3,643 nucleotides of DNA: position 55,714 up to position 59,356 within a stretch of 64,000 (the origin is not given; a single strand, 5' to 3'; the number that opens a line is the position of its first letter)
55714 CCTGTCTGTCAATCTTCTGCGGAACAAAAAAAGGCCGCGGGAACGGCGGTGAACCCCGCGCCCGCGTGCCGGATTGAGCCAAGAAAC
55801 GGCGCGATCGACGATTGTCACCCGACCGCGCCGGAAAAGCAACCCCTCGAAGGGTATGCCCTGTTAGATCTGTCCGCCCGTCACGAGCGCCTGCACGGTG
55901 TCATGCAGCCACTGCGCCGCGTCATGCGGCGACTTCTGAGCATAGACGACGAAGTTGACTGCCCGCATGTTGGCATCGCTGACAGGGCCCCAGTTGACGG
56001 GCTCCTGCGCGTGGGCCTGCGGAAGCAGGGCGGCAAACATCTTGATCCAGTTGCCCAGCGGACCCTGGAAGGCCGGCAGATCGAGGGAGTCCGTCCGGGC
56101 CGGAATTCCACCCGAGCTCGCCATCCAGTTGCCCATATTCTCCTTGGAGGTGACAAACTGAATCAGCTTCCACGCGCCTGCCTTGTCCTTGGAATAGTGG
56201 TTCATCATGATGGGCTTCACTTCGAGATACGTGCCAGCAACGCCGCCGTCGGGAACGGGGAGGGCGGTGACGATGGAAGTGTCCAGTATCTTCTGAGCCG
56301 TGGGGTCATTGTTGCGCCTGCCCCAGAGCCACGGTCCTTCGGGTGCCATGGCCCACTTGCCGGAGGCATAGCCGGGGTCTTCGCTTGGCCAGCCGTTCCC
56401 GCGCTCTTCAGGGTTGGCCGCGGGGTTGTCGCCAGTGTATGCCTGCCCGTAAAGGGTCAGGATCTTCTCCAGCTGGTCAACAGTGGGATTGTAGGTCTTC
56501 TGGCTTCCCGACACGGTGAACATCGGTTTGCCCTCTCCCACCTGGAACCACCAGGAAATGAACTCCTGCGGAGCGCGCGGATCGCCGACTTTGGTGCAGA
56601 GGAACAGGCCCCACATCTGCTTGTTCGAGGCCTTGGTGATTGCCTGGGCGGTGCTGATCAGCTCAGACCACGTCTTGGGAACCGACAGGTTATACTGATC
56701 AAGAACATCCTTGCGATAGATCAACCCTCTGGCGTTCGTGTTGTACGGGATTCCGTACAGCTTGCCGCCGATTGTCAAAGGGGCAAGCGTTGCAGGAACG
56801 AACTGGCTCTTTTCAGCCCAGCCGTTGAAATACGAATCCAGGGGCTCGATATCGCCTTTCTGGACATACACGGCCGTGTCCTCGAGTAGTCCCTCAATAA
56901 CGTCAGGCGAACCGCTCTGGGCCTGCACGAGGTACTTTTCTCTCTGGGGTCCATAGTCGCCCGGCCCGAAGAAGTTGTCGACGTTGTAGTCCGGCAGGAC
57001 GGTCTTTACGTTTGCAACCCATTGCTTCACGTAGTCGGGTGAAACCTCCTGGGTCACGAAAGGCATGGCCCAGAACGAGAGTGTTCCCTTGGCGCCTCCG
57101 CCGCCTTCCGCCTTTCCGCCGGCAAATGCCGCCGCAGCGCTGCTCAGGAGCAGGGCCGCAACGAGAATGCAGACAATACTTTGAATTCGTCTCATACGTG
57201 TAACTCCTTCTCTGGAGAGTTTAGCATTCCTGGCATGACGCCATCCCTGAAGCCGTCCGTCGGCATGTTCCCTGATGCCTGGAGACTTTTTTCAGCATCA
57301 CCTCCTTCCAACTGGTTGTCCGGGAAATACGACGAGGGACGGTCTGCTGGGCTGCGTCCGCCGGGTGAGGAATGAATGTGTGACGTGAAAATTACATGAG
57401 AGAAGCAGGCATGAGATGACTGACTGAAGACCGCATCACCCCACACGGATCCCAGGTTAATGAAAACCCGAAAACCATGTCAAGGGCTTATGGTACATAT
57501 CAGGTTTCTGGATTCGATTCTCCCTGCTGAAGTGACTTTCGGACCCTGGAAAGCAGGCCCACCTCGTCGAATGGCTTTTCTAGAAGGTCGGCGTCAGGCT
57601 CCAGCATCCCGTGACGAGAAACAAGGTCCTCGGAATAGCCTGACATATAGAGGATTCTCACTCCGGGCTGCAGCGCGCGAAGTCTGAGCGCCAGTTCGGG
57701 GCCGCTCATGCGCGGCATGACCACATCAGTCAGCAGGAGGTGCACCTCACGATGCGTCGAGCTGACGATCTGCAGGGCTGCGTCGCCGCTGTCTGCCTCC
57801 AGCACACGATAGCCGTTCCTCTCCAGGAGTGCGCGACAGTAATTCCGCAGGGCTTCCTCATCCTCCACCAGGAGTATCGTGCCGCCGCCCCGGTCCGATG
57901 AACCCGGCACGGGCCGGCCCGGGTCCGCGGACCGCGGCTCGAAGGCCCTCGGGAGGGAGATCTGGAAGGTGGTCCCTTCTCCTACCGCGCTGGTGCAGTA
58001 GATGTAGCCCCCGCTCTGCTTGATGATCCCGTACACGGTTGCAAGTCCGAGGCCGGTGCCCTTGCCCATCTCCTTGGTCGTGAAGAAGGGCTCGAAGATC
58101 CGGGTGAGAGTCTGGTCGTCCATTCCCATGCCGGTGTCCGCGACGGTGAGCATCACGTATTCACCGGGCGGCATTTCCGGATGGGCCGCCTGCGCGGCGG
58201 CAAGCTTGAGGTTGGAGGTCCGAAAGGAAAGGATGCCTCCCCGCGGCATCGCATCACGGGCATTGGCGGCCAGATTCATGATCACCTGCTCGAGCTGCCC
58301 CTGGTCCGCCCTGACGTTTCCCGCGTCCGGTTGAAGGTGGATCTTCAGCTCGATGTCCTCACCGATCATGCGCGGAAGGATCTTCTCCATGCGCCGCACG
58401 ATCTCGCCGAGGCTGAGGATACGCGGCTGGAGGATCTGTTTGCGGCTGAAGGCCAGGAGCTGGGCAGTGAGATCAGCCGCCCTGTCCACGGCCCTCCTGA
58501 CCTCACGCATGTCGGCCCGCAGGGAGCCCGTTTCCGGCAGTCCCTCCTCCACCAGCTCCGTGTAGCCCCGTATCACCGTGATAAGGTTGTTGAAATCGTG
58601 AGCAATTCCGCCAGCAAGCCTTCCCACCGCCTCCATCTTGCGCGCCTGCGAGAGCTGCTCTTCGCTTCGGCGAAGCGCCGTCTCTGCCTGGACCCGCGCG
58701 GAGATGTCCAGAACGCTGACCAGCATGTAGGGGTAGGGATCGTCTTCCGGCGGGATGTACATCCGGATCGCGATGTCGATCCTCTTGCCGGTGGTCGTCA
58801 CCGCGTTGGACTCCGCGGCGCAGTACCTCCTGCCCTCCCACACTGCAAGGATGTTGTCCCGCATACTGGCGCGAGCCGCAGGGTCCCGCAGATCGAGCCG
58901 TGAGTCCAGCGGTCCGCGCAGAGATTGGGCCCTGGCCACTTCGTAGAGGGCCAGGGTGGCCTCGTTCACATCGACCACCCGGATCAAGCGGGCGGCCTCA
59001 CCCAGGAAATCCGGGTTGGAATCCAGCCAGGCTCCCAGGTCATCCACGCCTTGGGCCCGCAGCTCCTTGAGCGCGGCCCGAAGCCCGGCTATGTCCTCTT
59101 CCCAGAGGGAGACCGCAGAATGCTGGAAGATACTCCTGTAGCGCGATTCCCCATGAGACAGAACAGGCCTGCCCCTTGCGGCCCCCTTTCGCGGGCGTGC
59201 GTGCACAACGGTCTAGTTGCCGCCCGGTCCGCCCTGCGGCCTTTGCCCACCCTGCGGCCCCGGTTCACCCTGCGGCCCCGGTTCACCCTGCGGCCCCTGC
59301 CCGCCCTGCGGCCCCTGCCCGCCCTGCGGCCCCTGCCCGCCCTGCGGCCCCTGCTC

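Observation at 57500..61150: Secreted FecR-like / Trp-rich / collagen-repeat protein co-oriented with a PAS hybrid histidine kinase; repeat tract built from tandem 18/21-bp units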

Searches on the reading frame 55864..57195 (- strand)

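Call 3: search_protein_families(library=pfam, proteins=[window:55864-57195:-], max_evalue=0.01)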
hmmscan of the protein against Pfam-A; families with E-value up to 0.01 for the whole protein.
window:55864-57195:- (443 aa): 3 families
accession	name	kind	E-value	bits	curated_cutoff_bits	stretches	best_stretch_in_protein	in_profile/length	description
PF13416.11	SBP_bac_8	-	4.3e-30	105.9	27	1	79-377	19-272/279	Bacterial extracellular solute-binding protein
PF01547.30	SBP_bac_1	-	1.7e-28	100.9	26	1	70-354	24-306/307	Bacterial extracellular solute-binding protein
PF13343.11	SBP_bac_6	-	0.00052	20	24.6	0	111-181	25-88/245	Bacterial extracellular solute-binding protein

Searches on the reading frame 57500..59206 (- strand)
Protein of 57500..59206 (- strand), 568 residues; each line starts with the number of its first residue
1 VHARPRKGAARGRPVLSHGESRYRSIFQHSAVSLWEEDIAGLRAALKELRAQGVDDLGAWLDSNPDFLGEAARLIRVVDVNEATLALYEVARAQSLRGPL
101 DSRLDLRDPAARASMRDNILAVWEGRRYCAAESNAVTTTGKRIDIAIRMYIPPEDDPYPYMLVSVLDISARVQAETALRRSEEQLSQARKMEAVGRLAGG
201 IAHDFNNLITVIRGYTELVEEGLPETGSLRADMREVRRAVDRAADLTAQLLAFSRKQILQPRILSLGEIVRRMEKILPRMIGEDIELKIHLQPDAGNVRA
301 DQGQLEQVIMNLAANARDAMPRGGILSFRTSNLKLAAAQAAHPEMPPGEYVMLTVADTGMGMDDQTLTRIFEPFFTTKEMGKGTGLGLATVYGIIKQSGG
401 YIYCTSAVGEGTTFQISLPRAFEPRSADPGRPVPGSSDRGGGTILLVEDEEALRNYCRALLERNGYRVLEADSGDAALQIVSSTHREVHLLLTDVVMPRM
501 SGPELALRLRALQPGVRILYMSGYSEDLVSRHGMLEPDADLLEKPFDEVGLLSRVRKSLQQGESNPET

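Call 3: search_protein_families(library=pfam, proteins=[window:57500-59206:-], max_evalue=0.01)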
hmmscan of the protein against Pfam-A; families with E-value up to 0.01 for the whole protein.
window:57500-59206:- (568 aa): 3 families
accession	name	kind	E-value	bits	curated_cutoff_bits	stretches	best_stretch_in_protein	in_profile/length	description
PF02518.31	HATPase_c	-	1.1e-20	74.6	26.4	1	301-420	2-109/111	Histidine kinase-, DNA gyrase B-, and HSP90-like ATPase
PF00072.30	Response_reg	-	7.3e-20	71.6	30.2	1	444-555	1-110/111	Response regulator receiver domain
PF00512.31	HisKA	-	3.4e-09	37.1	26.9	1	195-257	3-64/66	His Kinase A (phospho-acceptor) domain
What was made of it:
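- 57500..59206 (-): Soluble hybrid histidine kinase, 568 aa: PAS (about 58703-59149), HisKA (58436-58624), HATPase_c (57947-58306), REC (57542-57877). Pfam (call 3).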

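Call 5: search_protein_families(library=ncbifam, proteins=[window:57500-59206:-], max_evalue=0.01)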
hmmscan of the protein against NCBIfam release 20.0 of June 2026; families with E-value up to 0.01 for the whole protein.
window:57500-59206:- (568 aa): 138 families (the best 25 are shown)
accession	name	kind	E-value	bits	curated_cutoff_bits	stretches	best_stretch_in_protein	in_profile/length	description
NF046020.1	HisKinCckABruc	equivalog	2.6e-125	419.3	1000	1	176-559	462-867/868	cell cycle histidine kinase CckA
NF010076.0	PRK13557.1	subfamily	1.4e-109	367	631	1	160-560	136-534/540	histidine kinase famiy protein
NF046026.1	HisKinCckACaul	equivalog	2.3e-104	349.9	1000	1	103-560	229-677/678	cell cycle histidine kinase CckA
NF010411.0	PRK13837.1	equivalog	9.2e-84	281.9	647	1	167-561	423-814/828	two-component system VirA-like sensor kinase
NF008468.0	PRK11360.1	equivalog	9.7e-49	166.2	646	1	175-421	377-609/616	two-component system sensor histidine kinase AtoS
NF052574.1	HisKinEspCMyxo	equivalog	1.2e-44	152.6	1200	1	75-560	308-784/785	serine histidine kinase EspC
NF007688.0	PRK10364.1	equivalog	3.1e-39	135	479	1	174-425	220-456/460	two-component system sensor histidine kinase ZraS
NF047466.1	hybrid_RR_LvrB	exception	1.9e-38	132.6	500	1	167-420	125-376/377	hybrid histidine kinase/response regulator LvrB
NF052573.1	HisKinEspAMyxo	equivalog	1.7e-37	128.8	1400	1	179-523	369-714/755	serine histidine kinase EspA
NF038348.1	T2SS_HK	subfamily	2.5e-29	102.1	450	1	297-419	464-572/574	histidine kinase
TIGR02956.1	TMAO_torS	equivalog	1.8e-26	92.6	676.5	1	264-565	537-826/967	TMAO reductase system sensor histidine kinase/response regulator TorS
NF046044.1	PnpS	equivalog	1.3e-25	90.2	400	1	186-419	161-390/390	two-component system histidine kinase PnpS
NF041777.1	sens_FixL_Rhizob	equivalog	3.2e-25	88.8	850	1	160-421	228-482/485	sensor protein FixL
TIGR02916.1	PEP_his_kin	equivalog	6.6e-25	87.8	300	1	177-419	458-679/679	XrtA/PEP-CTERM system histidine kinase PrsK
NF053867.1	SprKinKinDBac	equivalog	1.6e-24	86.3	775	1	181-421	273-498/500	sporulation kinase KinD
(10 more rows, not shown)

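Call 54: search_solved_structures(query=window:57500-59206:-, max_evalue=0.001, show_alignments=0)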
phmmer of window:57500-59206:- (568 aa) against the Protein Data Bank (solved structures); distinct sequences matched with E-value up to 0.001: 140 (the best 60 are shown).
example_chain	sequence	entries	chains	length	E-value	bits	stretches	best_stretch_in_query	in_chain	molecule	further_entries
5idj_A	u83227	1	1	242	3.5e-58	200.9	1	185-419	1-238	Histidine kinase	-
5idm_A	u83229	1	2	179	1.2e-36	129.8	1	260-424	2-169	Cell cycle histidine kinase CckA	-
3d36_A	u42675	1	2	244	1.5e-27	99.8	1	186-427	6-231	Sporulation kinase B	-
8vc9_A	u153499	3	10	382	2.1e-27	99.3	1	165-424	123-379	Leptospira virulence regulator B (LvrB) | histidine kinase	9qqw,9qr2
9jfj_A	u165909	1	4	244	4e-25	91.8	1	182-420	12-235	Sensor histidine kinase ZraS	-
8a7f_A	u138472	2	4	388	1.5e-23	86.6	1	151-423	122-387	Putative Sensory box protein,Sensor protein FixL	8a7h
8a3u_A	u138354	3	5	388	2.3e-23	86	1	152-423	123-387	Putative Sensory box protein,Sensor protein FixL | Putative Sensory box protein,Putative Sensory box protein,Sensor protein FixL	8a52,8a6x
4gcz_A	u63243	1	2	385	4.2e-23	85.1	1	156-423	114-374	Blue-light photoreceptor, Sensor protein fixL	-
28tm_A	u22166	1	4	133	4.2e-19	71.9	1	443-561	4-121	C-terminal domain of PAS domain-containing hybrid sensor histidine kinase/response regulat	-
3a0r_A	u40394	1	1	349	9e-17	64.2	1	172-423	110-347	Sensor protein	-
6tne_A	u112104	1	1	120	3.2e-16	62.4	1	442-560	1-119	Histidine kinase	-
8u4x_A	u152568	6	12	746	6.4e-16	61.4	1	187-421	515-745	histidine kinase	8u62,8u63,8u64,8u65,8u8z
6qrj_A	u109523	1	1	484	1e-14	57.4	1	201-431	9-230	Hybrid kinase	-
4q20_A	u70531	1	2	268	1.6e-14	56.8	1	180-429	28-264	Sensor protein DivL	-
9qjg_A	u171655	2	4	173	6.2e-13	51.5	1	265-424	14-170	histidine kinase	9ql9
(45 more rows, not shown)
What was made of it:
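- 57500..59206 (-): Best NCBIfam and PDB matches are CckA-like, all below family cut-offs (calls 5, 54).
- Closest known: CckA-like soluble or hybrid histidine kinases. Same: The best NCBIfam and PDB matches are CckA (calls 5, 54).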

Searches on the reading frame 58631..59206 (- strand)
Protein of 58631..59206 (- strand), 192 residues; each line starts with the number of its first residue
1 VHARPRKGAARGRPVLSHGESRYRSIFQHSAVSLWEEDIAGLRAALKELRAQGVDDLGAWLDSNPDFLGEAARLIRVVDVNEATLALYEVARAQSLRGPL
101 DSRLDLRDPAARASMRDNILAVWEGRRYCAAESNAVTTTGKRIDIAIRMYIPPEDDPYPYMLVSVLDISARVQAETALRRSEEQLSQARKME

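Call 24: search_protein_families(library=pfam, proteins=[window:58631-59206:-], max_evalue=10)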
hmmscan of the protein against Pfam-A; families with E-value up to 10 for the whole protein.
seq(192 aa): 0 families
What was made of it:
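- On PAS-domain sensors: Pfam finds none (call 24).
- Tried and rejected: Pfam did not detect a PAS domain in the kinase N-terminus or a Collagen domain in the tail (call 24).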

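Call 55: find_homologous_proteins(query=window:58652-59206:-, max_evalue=0.001)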
Query seq(185 aa) (185 aa): 7 proteins with E <= 0.001 among 456 candidates.
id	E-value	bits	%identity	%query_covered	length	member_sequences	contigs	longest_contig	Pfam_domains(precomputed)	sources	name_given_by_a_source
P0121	2.8e-48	182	54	90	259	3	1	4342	-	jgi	jgi:PAS domain-containing protein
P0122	8.0e-45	171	55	88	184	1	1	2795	-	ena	-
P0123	9.3e-38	148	65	62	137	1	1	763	-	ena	-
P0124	6.5e-34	135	48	88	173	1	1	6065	-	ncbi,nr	ncbi:MAG TPA: hypothetical protein VMU36_03270, partial [Spirochaetia bacterium]|nr:hypothetical pro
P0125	1.7e-30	124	45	85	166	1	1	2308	-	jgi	-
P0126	5.8e-28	116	57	58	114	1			-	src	-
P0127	1.5e-17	82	49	52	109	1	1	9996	-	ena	-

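Call 63: predict_structure(alignment_id=A4)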
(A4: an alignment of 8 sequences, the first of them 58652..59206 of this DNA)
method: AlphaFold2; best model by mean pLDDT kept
length: 185 residues; sequences in the alignment: 8
mean_pLDDT: 84.9   pTM: 0.75
mean pLDDT of the five models: 84.9, 84.0, 81.4, 79.5, 78.4
residues with pLDDT >= 90: 121; 70-90: 34; 50-70: 11; < 50: 19
segments of 3 or more residues with pLDDT < 50: 1-19
pLDDT, mean of each block of 10 residues (from residue 1): 40 44 61 91 97 97 95 95 91 91 84 94 95 87 92 90 92 93 88
secondary structure, 60 per line:
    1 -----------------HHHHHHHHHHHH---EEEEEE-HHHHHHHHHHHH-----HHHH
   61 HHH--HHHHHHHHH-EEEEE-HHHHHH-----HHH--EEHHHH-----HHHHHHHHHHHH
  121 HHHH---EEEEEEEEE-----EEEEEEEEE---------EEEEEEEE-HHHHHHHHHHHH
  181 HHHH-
elements in order: H18-29 E33-38 H40-51 H57-63 H66-74 E76-80 H82-87 H100-103 H109-124 E128-136 E142-150 E160-167 H169-184
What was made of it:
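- Closest known: CckA-like soluble or hybrid histidine kinases. Different: A single divergent PAS domain with a helical insertion, which has only 7 detectable relatives (calls 55, 63).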

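Call 65: fold_search(model_id=the predicted structure, library=pdb)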
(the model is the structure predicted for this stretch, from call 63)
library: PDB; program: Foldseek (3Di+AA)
matches with E <= 10: 1250; with E <= 0.001: 132
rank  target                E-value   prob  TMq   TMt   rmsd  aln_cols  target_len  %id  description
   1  5luv_B                5.3e-07  1.00  0.57  0.69  13.2       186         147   17  Short LOV protein W619_1 in apo-state (released 2017-02-22)
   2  5luv_A                9.0e-07  1.00  0.55  0.74   4.7       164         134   19  Short LOV protein W619_1 in apo-state (released 2017-02-22)
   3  3sw1_A                2.2e-06  1.00  0.58  0.77   3.5       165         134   19  Structure of a full-length bacterial LOV protein (released 2012-02-15)
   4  5j3w_A                4.0e-06  1.00  0.56  0.75   3.7       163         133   19  Crystal structures reveal signaling states of a short blue light photoreceptor protein PpSB1-LOV (dark state) (released 2016-06-22)
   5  8a36_A                5.1e-06  1.00  0.57  0.76   3.8       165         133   19  Crystal structure of PpSB1-LOV-K117E mutant (dark state), monoclinic form (released 2023-07-05)
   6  8q5e_A                6.0e-06  1.00  0.58  0.77   3.6       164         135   17  Crystal structure of PpSB1-LOV protein from Pseudomonas putida with covalent FMN (released 2023-11-29)
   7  8a36_C                6.4e-06  1.00  0.53  0.71   4.2       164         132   20  Crystal structure of PpSB1-LOV-K117E mutant (dark state), monoclinic form (released 2023-07-05)
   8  6gg9_C                6.8e-06  1.00  0.58  0.78   3.7       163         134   15  Crystal structures of a short blue light photoreceptor protein PpSB1-LOV mutant (dark state) - R61H/R66I (released 2018-07-25)
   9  7a6p_A                6.8e-06  1.00  0.57  0.70   4.7       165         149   14  Structural determinants underlying the adduct lifetime in a short LOV protein PpSB2-LOV (released 2021-03-10)
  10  7r4s_B                8.6e-06  1.00  0.56  0.75   3.8       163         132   19  Crystal structure of PpSB1-LOV-I48T mutant (dark state) (released 2022-12-21)
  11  7r5n_A                8.6e-06  1.00  0.55  0.66   3.9       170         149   17  Crystal structure of the full-length short LOV protein PF5-LOV from Pseudomonas fluorescens (dark state) (released 2023-08-23)
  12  7r4s_D                9.7e-06  1.00  0.56  0.75   3.7       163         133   19  Crystal structure of PpSB1-LOV-I48T mutant (dark state) (released 2022-12-21)
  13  9vf7_A                1.4e-05  1.00  0.58  0.74   4.7       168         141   15  Structure of Meiothermus ruber Mrub_1259 LOV domain with N- and C-terminal alpha helices (MrLOVe) (released 2025-06-25)
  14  7r4s_A                1.4e-05  1.00  0.55  0.75   3.9       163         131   19  Crystal structure of PpSB1-LOV-I48T mutant (dark state) (released 2022-12-21)
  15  7r4s_C                1.5e-05  1.00  0.56  0.75   3.8       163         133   20  Crystal structure of PpSB1-LOV-I48T mutant (dark state) (released 2022-12-21)
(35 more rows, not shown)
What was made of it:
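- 57500..59206 (-): PAS fold from the model plus Foldseek (calls 63, 65).
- On PAS-domain sensors: The AF2 model (pLDDT 84.9) matches LOV/PAS structures at Foldseek E 5e-7 with target TM 0.7-0.78 (calls 63, 65).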
